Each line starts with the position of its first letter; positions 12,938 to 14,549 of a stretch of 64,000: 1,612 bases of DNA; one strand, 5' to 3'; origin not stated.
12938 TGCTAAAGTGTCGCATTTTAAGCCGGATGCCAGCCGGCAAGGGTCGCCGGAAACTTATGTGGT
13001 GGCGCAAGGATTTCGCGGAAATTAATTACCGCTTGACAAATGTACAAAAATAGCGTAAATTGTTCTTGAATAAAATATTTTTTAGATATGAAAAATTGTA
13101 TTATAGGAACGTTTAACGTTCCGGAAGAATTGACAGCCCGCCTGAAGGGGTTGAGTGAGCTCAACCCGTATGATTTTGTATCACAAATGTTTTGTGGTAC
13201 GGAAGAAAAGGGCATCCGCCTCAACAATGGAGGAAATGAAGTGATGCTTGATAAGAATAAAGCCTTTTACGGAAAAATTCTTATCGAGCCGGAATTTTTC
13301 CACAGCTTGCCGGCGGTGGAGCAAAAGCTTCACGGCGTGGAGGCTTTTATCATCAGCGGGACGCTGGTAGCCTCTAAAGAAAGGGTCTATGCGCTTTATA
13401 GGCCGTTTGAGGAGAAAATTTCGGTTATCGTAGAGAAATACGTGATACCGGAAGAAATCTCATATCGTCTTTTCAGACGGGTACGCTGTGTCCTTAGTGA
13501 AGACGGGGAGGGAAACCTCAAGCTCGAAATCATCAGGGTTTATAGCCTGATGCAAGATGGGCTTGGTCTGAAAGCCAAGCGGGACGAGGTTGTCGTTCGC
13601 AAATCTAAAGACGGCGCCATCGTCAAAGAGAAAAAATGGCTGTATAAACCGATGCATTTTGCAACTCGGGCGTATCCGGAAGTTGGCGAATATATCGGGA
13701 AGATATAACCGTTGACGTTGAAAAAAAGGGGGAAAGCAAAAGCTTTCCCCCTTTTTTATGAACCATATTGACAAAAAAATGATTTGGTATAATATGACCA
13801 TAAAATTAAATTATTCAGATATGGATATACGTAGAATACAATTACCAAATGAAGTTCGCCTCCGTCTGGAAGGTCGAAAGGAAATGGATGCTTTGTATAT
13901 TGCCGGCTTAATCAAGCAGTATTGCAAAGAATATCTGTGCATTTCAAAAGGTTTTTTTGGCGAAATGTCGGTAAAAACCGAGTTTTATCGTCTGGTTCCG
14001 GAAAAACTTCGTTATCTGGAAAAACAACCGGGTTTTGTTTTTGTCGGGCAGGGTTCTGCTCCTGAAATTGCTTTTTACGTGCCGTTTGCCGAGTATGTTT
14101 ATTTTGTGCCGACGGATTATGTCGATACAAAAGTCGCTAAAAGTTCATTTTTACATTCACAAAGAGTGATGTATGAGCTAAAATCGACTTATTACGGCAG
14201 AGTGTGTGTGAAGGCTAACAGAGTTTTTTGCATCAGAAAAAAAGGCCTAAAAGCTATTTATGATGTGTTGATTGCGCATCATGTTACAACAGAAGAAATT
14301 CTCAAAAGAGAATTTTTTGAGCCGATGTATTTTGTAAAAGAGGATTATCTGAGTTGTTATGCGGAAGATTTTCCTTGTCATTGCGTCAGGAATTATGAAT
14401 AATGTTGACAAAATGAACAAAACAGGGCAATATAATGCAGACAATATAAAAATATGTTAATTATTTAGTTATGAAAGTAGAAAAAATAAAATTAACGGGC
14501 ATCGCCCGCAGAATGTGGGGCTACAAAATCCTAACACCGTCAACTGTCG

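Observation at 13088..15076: Three tandem paralogs of an uncharacterised ~200-aa family inserted between rlmE and rsmB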

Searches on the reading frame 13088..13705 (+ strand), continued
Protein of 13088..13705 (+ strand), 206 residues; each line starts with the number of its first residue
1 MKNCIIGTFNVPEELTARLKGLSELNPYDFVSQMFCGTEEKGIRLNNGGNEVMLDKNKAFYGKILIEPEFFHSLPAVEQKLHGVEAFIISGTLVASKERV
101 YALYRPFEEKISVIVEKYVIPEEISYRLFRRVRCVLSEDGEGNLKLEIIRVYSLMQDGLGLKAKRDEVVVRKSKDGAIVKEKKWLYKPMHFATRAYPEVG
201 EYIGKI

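Call 55: find_encoding_contigs(protein=P0003, flank=7000, max_places=3)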
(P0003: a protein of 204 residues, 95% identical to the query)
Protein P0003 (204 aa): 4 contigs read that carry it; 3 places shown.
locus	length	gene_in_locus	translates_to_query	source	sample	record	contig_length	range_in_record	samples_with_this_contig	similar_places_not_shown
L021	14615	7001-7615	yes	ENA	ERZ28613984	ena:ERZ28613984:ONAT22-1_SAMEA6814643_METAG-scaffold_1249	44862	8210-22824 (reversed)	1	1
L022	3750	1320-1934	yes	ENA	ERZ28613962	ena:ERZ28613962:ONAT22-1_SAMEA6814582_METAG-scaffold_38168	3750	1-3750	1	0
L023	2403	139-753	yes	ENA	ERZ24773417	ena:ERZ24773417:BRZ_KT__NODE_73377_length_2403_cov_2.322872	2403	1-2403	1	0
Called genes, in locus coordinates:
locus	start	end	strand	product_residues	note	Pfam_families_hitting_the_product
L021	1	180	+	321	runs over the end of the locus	PF00535:Glycos_transf_2, PF10111:Glyco_tranf_2_2, PF13641:Glyco_tranf_2_3 (weak)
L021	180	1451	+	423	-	PF04794:YdjC, PF04138:GtrA_DPMS_TM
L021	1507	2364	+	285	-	PF13344:Hydrolase_6 (weak), PF13242:Hydrolase_like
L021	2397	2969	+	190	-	-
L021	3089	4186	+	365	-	PF01555:N6_N4_Mtase, PF18755:RAMA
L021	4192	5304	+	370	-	PF02541:Ppx-GppA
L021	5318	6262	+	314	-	PF02541:Ppx-GppA, PF08841:DDR (weak)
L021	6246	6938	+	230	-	PF01728:FtsJ, PF13847:Methyltransf_31 (weak)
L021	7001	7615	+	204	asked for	-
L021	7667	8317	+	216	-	-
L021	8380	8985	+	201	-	-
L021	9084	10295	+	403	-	PF01189:Methyltr_RsmB-F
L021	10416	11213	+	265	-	PF25084:LbH_EIF2B (faint), PF25087:GMPPB_C (faint), PF00132:Hexapep (weak), PF13720:Acetyltransf_11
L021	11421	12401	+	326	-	PF00535:Glycos_transf_2, PF10111:Glyco_tranf_2_2, PF13641:Glyco_tranf_2_3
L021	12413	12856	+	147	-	PF01467:CTP_transf_like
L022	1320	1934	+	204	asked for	-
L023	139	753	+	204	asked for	-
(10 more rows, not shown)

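Call 62: find_encoding_contigs(protein=P0018, flank=6000, max_places=2)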
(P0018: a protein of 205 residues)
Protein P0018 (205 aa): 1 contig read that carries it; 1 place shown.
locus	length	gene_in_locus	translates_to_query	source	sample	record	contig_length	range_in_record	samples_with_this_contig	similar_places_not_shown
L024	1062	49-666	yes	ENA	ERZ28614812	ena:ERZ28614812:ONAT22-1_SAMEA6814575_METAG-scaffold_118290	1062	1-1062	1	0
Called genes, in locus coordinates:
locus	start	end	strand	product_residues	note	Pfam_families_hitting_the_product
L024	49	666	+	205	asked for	-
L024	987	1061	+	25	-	?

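Call 63: find_encoding_contigs(protein=P0015, flank=6000, max_places=2)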
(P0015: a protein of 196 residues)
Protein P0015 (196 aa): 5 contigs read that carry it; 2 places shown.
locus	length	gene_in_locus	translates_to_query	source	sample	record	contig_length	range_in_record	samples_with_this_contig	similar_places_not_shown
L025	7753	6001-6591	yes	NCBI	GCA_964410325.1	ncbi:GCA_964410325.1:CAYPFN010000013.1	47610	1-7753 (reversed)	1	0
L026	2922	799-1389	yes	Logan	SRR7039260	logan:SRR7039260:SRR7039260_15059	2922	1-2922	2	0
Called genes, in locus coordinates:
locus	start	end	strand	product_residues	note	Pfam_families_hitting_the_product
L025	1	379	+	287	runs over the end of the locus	PF13344:Hydrolase_6 (weak), PF13242:Hydrolase_like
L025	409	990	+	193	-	-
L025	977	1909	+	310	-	-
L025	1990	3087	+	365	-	PF01555:N6_N4_Mtase, PF18755:RAMA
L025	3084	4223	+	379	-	PF02541:Ppx-GppA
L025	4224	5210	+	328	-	PF02541:Ppx-GppA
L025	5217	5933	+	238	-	PF01728:FtsJ, PF13847:Methyltransf_31 (weak)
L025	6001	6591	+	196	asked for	-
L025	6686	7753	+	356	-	?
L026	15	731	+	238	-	PF01728:FtsJ, PF13847:Methyltransf_31 (weak)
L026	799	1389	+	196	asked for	-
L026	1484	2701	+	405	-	PF01189:Methyltr_RsmB-F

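Call 65: predict_structure(alignment_id=A6)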
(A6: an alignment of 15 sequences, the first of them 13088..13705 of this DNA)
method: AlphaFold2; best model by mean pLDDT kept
length: 206 residues; sequences in the alignment: 15
mean_pLDDT: 81.0   pTM: 0.77
mean pLDDT of the five models: 81.0, 78.7, 78.2, 71.1, 69.1
residues with pLDDT >= 90: 50; 70-90: 116; 50-70: 32; < 50: 8
segments of 3 or more residues with pLDDT < 50: 36-40, 192-194
pLDDT, mean of each block of 10 residues (from residue 1): 79 82 82 55 67 84 92 88 91 89 88 92 74 85 86 82 90 89 84 54 62
secondary structure, 60 per line:
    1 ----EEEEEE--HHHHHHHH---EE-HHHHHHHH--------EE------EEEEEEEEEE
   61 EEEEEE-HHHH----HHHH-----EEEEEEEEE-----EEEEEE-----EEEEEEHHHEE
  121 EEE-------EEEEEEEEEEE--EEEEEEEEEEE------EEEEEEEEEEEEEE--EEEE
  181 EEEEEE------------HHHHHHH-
elements in order: E5-10 H13-20 H27-34 E51-66 H68-71 H76-79 E85-93 E99-104 E110-115 E119-123 E131-141 E144-154 E161-174 E177-186 H199-205

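Call 76: find_related_loci(query=window:13088-13705:+, collection=viral_contigs, flank=5000)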
Query window:13088-13705:+ (206 aa) in viral_contigs; peptide patterns used: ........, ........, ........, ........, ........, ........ (x = any residue, [..] = any of these).
16 stretches matched a pattern, but none encodes a relative of the query by tblastn (E <= 1e-3).

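Call 94: list_cluster_members(proteins=[P0007, P0015, P0016, P0017])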
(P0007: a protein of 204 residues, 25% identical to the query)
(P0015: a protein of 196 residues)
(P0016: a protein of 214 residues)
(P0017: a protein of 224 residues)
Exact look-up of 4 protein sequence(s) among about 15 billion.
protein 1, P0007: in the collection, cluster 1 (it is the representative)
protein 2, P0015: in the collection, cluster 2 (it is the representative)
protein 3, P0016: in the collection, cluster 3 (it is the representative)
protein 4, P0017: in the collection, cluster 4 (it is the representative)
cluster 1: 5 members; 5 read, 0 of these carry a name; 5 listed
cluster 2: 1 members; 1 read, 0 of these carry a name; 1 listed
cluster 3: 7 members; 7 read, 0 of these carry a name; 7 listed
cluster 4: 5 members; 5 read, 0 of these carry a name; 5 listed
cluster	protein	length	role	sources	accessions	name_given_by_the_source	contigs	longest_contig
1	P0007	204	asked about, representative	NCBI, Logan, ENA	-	-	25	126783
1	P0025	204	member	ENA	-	-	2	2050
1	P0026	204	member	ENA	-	-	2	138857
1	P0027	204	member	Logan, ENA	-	-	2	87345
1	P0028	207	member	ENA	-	-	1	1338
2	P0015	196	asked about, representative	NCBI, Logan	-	-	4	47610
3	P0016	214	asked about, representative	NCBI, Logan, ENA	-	-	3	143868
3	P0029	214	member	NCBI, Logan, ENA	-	-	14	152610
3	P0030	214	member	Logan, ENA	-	-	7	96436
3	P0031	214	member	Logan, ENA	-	-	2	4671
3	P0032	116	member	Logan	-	-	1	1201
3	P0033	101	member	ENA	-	-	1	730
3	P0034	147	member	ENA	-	-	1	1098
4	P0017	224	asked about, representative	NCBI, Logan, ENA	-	-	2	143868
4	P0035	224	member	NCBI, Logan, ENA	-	-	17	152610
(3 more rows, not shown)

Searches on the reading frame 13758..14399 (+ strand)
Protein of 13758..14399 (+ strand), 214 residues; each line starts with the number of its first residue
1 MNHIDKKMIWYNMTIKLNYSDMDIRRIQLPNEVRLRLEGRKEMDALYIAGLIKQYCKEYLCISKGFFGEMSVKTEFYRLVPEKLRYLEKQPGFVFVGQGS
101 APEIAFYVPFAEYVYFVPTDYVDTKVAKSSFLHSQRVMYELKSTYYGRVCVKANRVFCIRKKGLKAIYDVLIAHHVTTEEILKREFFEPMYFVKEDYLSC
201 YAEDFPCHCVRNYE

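Call 6: search_protein_families(library=pfam, proteins=[window:13758-14399:+], max_evalue=1)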
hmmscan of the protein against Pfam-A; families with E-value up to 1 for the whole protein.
window:13758-14399:+ (214 aa): 1 family
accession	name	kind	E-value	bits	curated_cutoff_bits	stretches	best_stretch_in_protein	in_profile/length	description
PF01145.31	Band_7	-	0.2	12.2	23.6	0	102-153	23-74/176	SPFH domain / Band 7 family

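Call 7: search_protein_families(library=ncbifam, proteins=[window:13758-14399:+], max_evalue=1)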
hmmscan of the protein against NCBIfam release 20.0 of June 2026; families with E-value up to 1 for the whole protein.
window:13758-14399:+ (214 aa): 0 families

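Call 8: search_protein_families(library=phrogs, proteins=[window:13758-14399:+], max_evalue=1)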
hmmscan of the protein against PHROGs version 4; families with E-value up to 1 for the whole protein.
window:13758-14399:+ (214 aa): 3 families
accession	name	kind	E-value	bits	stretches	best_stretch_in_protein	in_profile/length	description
phrog_32614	-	unknown function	0.045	14.3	1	15-61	163-211/285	-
phrog_27053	-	unknown function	0.097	14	1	131-177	41-83/143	-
phrog_20803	-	unknown function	0.1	13.8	1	55-86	26-57/77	-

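Call 9: search_protein_families(library=padloc, proteins=[window:13758-14399:+], max_evalue=1)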
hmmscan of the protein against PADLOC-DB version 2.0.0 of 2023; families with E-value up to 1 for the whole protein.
window:13758-14399:+ (214 aa): 0 families

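Call 10: find_homologous_proteins(query=window:13758-14399:+)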
Query window:13758-14399:+ (214 aa): 1 proteins with E <= 0.001 among 47 candidates.
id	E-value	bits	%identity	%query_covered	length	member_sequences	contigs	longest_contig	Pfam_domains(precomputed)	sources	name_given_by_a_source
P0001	6.1e-138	476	98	100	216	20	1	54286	-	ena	-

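Call 77: find_related_loci(query=window:13821-14399:+, collection=viral_contigs, flank=5000)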
Query window:13821-14399:+ (193 aa) in viral_contigs; peptide patterns used: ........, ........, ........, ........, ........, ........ (x = any residue, [..] = any of these).
7 stretches matched a pattern, but none encodes a relative of the query by tblastn (E <= 1e-3).
